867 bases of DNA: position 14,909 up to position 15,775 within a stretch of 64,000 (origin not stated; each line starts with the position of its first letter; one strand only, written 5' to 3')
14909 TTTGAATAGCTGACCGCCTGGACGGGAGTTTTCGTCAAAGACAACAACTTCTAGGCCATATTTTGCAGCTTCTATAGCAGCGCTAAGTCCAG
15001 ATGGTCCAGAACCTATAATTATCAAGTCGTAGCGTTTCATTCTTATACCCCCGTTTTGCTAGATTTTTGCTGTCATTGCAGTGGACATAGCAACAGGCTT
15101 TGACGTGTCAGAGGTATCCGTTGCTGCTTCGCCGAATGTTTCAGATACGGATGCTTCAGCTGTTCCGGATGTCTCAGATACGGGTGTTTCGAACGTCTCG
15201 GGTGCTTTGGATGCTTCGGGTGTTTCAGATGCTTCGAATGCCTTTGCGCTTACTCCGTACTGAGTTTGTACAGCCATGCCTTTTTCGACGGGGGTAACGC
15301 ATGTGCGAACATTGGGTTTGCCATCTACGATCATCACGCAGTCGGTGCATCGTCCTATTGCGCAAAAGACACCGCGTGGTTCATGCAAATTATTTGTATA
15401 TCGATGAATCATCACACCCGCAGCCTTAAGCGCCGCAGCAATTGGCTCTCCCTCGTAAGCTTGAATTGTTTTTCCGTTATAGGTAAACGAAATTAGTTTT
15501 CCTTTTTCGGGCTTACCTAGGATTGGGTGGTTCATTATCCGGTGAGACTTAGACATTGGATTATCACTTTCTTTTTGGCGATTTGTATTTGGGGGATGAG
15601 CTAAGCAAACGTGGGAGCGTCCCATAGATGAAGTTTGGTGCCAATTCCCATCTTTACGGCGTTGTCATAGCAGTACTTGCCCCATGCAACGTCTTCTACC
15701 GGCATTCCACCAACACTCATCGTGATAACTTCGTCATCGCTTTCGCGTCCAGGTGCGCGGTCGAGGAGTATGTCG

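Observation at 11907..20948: Eight-gene minus-strand cluster: four-subunit flavo/Fe-S dehydrogenase set plus OCD-family enzyme, Amt, acyl-CoA synthetase and XRE-cupin regulator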

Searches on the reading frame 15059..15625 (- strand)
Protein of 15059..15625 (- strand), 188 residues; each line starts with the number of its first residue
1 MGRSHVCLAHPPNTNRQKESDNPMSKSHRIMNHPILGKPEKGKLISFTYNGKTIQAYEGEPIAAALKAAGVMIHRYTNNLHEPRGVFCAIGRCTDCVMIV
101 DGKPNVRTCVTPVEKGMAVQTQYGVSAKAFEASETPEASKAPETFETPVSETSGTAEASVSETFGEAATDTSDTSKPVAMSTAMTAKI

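Call 3: search_protein_families(library=pfam, proteins=[window:15059-15625:-], max_evalue=0.001)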
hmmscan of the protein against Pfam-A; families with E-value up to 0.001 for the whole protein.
window:15059-15625:- (188 aa): 1 family
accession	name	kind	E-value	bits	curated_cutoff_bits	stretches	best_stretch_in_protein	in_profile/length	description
PF13510.11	Fer2_4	-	5.2e-30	103.8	22.8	1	43-123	2-81/82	2Fe-2S iron-sulfur cluster binding domain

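Call 4: search_protein_families(library=ncbifam, proteins=[window:15059-15625:-], max_evalue=0.001)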
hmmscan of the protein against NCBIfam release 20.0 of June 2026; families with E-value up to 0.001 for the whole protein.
window:15059-15625:- (188 aa): 4 families
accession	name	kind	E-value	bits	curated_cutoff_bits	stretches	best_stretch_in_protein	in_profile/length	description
TIGR01372.1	soxA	subfamily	4.3e-09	34.7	1164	1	40-126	13-103/996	sarcosine oxidase subunit alpha family protein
NF040763.1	FeFe_hydrog_A6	exception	0.00013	20.5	765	1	46-123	2-75/571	NADH-dependent [FeFe] hydrogenase, group A6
NF005745.0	PRK07569.1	equivalog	0.00019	20.9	333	1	45-122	4-77/238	bidirectional hydrogenase complex protein HoxU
NF009454.0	PRK12814.1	equivalog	0.00027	19.4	916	1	44-122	3-77/657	putative NADPH-dependent glutamate synthase small subunit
